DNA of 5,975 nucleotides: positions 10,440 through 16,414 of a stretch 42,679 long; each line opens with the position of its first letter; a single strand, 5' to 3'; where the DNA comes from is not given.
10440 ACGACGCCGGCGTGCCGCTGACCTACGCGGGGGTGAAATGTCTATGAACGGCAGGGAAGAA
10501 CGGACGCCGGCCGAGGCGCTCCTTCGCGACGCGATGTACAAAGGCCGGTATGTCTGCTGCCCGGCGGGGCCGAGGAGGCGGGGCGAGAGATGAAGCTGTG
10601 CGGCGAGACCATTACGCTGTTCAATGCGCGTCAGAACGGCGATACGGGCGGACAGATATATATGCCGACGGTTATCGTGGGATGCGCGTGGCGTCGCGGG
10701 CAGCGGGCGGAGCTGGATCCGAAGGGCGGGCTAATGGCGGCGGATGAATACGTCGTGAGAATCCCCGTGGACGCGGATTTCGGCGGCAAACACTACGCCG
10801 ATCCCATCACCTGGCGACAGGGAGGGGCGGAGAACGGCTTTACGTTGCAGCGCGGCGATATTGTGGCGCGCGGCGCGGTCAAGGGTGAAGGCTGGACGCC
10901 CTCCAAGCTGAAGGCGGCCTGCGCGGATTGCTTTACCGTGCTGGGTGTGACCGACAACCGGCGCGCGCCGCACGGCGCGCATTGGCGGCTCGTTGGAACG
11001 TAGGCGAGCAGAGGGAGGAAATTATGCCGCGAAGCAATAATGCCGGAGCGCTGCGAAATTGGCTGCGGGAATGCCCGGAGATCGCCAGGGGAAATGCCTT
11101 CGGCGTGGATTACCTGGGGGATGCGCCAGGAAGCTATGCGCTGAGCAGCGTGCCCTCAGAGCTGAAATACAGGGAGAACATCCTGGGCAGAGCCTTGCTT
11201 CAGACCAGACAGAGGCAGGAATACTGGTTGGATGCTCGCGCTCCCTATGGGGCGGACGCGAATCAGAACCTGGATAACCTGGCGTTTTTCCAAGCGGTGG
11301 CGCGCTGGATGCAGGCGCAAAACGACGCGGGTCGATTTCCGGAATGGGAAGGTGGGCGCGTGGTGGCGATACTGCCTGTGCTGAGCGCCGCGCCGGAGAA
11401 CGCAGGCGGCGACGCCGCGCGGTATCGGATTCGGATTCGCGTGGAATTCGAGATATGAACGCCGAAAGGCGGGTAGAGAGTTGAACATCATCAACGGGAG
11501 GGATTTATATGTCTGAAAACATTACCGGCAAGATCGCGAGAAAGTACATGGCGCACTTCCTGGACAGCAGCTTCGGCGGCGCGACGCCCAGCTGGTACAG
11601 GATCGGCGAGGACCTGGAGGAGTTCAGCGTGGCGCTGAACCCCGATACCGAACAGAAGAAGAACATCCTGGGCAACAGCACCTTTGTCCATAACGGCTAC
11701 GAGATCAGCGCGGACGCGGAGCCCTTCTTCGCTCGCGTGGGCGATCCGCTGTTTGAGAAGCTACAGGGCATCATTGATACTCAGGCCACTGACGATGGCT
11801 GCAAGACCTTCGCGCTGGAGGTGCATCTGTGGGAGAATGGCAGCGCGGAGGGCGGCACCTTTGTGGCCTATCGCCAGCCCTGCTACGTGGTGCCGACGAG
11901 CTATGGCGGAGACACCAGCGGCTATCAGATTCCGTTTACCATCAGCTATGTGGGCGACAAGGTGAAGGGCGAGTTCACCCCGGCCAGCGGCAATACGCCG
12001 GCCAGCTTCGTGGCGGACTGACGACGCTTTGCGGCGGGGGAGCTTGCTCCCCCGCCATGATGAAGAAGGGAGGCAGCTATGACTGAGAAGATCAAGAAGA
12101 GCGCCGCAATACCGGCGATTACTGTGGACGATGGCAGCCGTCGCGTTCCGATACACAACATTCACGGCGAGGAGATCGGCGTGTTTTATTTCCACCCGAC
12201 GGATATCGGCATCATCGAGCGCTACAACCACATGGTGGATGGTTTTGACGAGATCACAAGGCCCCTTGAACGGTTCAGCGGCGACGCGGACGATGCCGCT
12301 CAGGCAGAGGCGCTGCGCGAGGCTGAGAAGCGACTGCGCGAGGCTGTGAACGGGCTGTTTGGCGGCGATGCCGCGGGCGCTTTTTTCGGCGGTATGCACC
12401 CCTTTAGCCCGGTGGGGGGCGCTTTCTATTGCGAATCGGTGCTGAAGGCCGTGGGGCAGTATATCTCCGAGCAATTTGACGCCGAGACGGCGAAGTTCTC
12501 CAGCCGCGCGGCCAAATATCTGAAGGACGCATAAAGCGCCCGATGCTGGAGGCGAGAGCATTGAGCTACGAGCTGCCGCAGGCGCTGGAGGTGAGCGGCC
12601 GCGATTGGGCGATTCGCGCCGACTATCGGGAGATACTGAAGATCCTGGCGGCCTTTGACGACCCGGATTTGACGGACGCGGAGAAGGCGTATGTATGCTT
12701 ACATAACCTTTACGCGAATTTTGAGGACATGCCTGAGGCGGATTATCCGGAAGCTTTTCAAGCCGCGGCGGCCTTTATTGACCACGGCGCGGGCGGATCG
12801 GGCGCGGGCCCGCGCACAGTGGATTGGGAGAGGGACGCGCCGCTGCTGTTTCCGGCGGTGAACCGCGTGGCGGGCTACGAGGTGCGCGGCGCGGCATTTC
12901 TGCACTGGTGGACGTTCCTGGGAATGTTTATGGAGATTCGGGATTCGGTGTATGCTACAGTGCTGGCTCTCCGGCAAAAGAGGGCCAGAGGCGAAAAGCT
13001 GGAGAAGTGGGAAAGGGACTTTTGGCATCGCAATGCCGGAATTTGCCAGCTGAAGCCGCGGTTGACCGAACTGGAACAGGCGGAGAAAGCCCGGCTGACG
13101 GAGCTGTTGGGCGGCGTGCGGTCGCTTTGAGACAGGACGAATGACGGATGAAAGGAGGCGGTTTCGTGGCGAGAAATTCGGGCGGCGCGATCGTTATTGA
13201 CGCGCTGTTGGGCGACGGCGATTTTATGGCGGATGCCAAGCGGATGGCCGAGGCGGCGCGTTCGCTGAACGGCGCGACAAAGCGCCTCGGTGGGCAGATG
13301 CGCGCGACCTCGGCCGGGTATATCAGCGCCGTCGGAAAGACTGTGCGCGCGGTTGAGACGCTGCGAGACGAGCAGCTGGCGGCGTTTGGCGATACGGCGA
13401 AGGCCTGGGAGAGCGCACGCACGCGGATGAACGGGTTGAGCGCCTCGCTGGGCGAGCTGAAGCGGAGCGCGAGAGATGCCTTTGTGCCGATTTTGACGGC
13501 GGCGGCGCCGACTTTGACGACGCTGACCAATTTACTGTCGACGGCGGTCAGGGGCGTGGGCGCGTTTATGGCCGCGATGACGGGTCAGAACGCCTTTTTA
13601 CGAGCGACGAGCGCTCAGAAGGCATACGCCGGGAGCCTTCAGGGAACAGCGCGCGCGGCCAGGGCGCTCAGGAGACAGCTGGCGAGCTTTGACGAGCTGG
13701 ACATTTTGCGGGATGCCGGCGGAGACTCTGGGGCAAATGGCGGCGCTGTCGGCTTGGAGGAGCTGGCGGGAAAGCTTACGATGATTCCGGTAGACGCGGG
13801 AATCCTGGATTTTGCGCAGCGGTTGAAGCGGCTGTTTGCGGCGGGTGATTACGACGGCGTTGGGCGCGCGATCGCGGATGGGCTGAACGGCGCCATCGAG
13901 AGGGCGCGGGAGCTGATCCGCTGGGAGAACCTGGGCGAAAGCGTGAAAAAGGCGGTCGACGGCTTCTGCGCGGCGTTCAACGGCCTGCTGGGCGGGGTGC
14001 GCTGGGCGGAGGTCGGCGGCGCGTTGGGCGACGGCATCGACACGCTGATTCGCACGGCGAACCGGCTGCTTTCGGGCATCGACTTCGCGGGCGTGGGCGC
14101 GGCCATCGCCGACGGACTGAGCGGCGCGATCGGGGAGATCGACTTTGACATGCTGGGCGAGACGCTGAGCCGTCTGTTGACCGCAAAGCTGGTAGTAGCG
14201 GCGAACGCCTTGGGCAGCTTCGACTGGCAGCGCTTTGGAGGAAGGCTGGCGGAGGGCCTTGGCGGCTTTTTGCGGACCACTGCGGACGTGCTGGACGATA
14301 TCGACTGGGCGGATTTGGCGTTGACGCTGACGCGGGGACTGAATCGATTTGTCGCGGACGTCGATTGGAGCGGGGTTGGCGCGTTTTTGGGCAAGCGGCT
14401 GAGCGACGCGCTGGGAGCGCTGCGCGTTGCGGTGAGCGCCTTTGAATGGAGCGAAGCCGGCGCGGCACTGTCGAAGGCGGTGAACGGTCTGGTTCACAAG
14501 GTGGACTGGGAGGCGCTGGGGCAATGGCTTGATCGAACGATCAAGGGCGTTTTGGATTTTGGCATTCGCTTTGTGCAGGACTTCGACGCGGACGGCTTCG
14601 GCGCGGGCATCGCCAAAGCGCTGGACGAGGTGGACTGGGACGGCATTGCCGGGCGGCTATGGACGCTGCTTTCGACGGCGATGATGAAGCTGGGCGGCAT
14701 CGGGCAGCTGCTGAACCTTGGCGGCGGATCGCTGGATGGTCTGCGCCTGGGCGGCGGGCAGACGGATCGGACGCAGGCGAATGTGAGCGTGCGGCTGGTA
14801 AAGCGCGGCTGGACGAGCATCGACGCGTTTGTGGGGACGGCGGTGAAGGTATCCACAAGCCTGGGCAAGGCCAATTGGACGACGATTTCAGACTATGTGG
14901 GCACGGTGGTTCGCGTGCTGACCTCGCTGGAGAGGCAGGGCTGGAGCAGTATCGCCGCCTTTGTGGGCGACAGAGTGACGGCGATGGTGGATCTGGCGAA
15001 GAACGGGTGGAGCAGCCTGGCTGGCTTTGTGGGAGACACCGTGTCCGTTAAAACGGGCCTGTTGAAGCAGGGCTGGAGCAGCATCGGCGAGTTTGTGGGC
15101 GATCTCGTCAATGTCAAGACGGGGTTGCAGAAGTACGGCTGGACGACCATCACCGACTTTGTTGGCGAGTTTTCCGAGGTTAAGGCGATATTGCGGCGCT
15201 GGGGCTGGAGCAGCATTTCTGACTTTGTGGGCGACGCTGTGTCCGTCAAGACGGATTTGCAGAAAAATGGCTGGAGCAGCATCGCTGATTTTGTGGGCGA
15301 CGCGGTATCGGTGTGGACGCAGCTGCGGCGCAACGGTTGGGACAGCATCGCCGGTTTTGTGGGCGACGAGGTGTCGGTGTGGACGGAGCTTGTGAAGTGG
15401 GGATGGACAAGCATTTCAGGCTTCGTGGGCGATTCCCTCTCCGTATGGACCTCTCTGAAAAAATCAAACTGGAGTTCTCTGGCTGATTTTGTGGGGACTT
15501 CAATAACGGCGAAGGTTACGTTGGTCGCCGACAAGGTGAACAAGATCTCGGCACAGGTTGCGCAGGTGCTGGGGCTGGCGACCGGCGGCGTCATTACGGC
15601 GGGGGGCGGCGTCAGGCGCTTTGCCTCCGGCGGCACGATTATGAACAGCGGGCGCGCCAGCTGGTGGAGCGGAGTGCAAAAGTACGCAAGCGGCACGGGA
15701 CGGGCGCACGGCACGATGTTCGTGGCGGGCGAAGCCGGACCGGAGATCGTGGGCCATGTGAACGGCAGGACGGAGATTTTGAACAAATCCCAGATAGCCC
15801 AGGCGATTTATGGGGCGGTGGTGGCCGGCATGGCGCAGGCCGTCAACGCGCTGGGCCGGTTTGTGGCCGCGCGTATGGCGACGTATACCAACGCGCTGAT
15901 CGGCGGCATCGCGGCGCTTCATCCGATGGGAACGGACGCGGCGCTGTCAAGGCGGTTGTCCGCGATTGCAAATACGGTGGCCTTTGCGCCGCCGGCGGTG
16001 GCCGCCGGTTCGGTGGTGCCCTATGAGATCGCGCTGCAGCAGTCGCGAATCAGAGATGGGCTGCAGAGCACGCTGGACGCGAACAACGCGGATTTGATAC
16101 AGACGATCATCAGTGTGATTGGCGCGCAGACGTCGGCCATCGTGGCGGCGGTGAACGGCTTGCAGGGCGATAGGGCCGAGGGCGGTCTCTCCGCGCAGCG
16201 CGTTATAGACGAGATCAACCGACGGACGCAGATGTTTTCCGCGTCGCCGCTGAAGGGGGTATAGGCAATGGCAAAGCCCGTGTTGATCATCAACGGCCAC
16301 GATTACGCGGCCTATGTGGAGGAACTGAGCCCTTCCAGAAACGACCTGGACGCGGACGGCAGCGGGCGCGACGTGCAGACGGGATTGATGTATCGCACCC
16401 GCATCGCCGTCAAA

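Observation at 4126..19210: Head-tail-only phage-like cluster with no integrase, replication or lysis genes, lying against recA: candidate GTA / PBSX-like domesticated particle element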

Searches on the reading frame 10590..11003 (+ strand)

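Call 4: search_protein_families(library=pfam, proteins=[window:10590-11003:+], max_evalue=0.01)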
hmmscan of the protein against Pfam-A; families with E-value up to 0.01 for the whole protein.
window:10590-11003:+ (137 aa): 1 family
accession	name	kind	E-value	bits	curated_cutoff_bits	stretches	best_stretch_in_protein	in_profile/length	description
PF20536.3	DUF6751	-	2.9e-16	60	27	2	65-136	44-112/113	Family of unknown function (DUF6751)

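Call 6: search_protein_families(library=phrogs, proteins=[window:10590-11003:+], max_evalue=0.001)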
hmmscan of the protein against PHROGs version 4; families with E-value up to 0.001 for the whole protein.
window:10590-11003:+ (137 aa): 1 family
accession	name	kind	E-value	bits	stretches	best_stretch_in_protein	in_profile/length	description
phrog_3366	-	unknown function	1.2e-22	81.7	1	6-136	5-136/137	-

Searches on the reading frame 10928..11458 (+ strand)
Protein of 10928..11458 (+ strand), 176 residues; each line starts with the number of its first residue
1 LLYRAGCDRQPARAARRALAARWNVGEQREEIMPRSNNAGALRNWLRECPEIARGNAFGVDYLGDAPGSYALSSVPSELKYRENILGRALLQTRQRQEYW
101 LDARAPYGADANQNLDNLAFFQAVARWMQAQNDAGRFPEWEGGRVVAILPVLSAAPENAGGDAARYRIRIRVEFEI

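Call 4: search_protein_families(library=pfam, proteins=[window:10928-11458:+], max_evalue=0.01)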
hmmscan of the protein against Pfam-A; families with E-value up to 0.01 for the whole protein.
window:10928-11458:+ (176 aa): 0 families

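Call 6: search_protein_families(library=phrogs, proteins=[window:10928-11458:+], max_evalue=0.001)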
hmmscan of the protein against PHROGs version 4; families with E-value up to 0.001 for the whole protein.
window:10928-11458:+ (176 aa): 2 families
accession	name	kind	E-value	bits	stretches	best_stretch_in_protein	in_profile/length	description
phrog_3266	-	connector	6.4e-22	78.9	1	41-175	6-139/142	tail completion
phrog_556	-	head and packaging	7.9e-05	23.5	1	40-174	166-294/295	minor head protein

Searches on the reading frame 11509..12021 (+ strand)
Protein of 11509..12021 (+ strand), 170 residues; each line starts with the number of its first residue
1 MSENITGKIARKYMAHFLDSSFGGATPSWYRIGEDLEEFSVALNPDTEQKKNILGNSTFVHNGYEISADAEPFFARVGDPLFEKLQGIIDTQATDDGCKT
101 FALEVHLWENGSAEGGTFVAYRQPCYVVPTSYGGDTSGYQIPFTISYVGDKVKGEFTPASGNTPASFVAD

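Call 5: search_protein_families(library=pfam, proteins=[window:11509-12021:+], max_evalue=0.01)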
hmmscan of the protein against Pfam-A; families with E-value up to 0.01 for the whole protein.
window:11509-12021:+ (170 aa): 0 families

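Call 7: search_protein_families(library=phrogs, proteins=[window:11509-12021:+], max_evalue=0.001)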
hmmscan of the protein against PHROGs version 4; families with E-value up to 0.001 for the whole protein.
window:11509-12021:+ (170 aa): 1 family
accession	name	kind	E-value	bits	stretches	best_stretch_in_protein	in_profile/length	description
phrog_3099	-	unknown function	4.4e-40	138.5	1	6-160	5-160/171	-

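Call 29: search_protein_families(library=ncbifam, proteins=[window:11509-12021:+], max_evalue=0.01)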
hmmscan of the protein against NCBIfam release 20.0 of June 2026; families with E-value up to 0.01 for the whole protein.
window:11509-12021:+ (170 aa): 0 families

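Call 59: find_related_loci(query=A6, collection=metagenome_contigs, flank=10000)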
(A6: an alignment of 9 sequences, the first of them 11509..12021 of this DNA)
Query A6 (170 aa) in metagenome_contigs; peptide patterns used: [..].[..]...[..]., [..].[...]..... (x = any residue, [..] = any of these).
374 stretches matched a pattern; 65 encode a relative of the query (tblastn E <= 1e-3); 64 distinct loci.
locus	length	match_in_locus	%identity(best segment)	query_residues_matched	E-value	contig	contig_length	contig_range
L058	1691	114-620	86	1-170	6e-108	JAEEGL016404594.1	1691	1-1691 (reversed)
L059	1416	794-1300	85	1-170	3e-106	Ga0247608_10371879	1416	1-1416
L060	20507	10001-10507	79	1-170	3e-92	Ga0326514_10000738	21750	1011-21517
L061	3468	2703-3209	78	1-170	6e-93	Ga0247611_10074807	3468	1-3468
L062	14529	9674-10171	75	4-170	4e-88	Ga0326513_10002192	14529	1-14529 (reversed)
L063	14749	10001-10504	74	1-170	9e-86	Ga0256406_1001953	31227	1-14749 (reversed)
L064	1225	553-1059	76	1-170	5e-92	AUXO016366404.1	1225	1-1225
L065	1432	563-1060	74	1-167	2e-86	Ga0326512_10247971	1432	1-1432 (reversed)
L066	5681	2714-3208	70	5-170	5e-80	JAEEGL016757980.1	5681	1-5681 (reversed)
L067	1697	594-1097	70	1-169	2e-83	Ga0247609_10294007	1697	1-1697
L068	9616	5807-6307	68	1-169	5e-76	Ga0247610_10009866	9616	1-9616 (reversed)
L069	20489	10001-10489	66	1-170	5e-75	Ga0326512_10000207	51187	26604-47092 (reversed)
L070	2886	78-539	71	1-156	1e-74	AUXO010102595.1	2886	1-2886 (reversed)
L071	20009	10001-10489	67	4-166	3e-71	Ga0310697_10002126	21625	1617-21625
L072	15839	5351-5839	66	4-166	9e-71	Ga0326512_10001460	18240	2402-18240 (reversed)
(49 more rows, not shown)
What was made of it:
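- Tried and rejected: Metagenome scan with the tail-tube alignment (call 59).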

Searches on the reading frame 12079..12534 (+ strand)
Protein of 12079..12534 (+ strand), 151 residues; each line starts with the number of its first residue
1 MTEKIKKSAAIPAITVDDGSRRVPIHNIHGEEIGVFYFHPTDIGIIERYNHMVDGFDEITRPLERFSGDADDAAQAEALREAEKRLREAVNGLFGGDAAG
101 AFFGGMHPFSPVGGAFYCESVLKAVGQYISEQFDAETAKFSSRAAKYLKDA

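Call 5: search_protein_families(library=pfam, proteins=[window:12079-12534:+], max_evalue=0.01)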
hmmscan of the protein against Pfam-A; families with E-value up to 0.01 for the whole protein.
window:12079-12534:+ (151 aa): 0 families

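Call 7: search_protein_families(library=phrogs, proteins=[window:12079-12534:+], max_evalue=0.001)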
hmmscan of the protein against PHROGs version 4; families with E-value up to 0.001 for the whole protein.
window:12079-12534:+ (151 aa): 1 family
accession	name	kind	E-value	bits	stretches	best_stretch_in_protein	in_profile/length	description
phrog_11299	-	unknown function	1.5e-25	91.1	1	15-150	5-139/152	-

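Call 29: search_protein_families(library=ncbifam, proteins=[window:12079-12534:+], max_evalue=0.01)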
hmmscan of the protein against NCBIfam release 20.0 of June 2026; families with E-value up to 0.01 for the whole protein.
window:12079-12534:+ (151 aa): 0 families

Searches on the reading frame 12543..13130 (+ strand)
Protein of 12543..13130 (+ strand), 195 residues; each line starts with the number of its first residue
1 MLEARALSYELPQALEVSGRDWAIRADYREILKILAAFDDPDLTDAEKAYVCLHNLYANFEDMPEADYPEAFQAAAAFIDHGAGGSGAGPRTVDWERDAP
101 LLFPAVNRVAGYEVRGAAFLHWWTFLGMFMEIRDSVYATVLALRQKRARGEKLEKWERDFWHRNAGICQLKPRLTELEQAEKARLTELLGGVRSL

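Call 5: search_protein_families(library=pfam, proteins=[window:12543-13130:+], max_evalue=0.01)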
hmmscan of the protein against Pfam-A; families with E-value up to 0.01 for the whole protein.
window:12543-13130:+ (195 aa): 1 family
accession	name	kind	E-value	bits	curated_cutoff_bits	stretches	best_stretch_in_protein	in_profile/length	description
PF06854.16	Phage_Gp15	-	1.7e-15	57.9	23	1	10-160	4-160/170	Bacteriophage Gp15 protein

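Call 7: search_protein_families(library=phrogs, proteins=[window:12543-13130:+], max_evalue=0.001)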
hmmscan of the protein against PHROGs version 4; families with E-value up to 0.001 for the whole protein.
window:12543-13130:+ (195 aa): 1 family
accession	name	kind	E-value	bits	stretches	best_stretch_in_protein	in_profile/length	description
phrog_706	-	unknown function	2.2e-31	110.1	1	7-183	4-195/201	-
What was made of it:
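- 11509..13130 (+): Probable major tail protein (11509-12021) and two proteins at the tail-chaperone position (12079-12534; 12543-13130, Phage_Gp15). phrog_3099 E 4e-40; phrog_11299; PF06854/phrog_706 (calls 5, 7).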

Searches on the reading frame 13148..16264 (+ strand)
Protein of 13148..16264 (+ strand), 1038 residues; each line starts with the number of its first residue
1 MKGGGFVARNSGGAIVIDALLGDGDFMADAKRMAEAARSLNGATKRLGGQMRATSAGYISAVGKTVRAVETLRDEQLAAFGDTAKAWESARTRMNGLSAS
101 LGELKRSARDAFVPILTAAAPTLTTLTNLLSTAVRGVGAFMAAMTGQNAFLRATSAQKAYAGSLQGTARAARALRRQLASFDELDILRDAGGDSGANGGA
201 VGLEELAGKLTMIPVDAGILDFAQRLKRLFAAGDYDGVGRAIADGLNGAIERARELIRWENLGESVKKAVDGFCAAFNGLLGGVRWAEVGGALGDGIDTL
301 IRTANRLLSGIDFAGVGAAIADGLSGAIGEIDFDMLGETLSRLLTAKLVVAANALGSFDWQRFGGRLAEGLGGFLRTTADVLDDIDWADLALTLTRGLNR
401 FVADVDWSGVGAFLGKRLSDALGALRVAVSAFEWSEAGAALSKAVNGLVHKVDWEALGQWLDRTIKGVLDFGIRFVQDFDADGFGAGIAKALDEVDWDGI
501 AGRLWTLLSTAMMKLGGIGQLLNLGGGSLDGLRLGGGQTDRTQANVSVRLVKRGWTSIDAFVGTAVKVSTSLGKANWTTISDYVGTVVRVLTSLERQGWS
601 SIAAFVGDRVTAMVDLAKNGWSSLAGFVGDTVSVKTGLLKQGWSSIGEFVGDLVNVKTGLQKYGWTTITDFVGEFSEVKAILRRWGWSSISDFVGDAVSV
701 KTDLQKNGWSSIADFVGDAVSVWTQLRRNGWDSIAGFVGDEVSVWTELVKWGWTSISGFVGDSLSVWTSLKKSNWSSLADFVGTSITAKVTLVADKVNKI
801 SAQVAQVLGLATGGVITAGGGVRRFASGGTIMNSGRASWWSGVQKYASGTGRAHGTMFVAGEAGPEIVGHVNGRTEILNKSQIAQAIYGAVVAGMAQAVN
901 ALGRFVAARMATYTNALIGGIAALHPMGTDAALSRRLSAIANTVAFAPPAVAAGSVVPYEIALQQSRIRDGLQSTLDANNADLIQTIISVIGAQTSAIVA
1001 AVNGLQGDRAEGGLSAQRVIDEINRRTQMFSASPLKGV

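Call 5: search_protein_families(library=pfam, proteins=[window:13148-16264:+], max_evalue=0.01)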
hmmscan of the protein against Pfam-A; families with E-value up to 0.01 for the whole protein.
window:13148-16264:+ (1038 aa): 1 family
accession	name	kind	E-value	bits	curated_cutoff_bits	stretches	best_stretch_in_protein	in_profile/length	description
PF19649.4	DUF6152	-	0.0041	17.6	27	0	593-620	65-92/98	Family of unknown function (DUF6152)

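Call 7: search_protein_families(library=phrogs, proteins=[window:13148-16264:+], max_evalue=0.001)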
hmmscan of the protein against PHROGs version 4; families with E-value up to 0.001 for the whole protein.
window:13148-16264:+ (1038 aa): 5 families
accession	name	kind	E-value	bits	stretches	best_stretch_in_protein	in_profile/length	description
phrog_1535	-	tail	3e-32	112.8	1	78-897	345-1109/1152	tail length tape measure protein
phrog_28918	-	unknown function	2.3e-25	89.5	1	95-500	231-649/1445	-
phrog_37543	-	unknown function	1.8e-07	31.2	1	81-170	87-176/622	-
phrog_58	-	tail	4.5e-06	26.3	1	31-739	193-960/1544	tail length tape measure protein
phrog_26805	-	unknown function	2.8e-05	23.6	0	633-816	279-462/697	-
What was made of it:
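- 13148..16264 (+): Tape measure protein, 1038 aa. phrog_1535 E 3e-32 (call 7).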
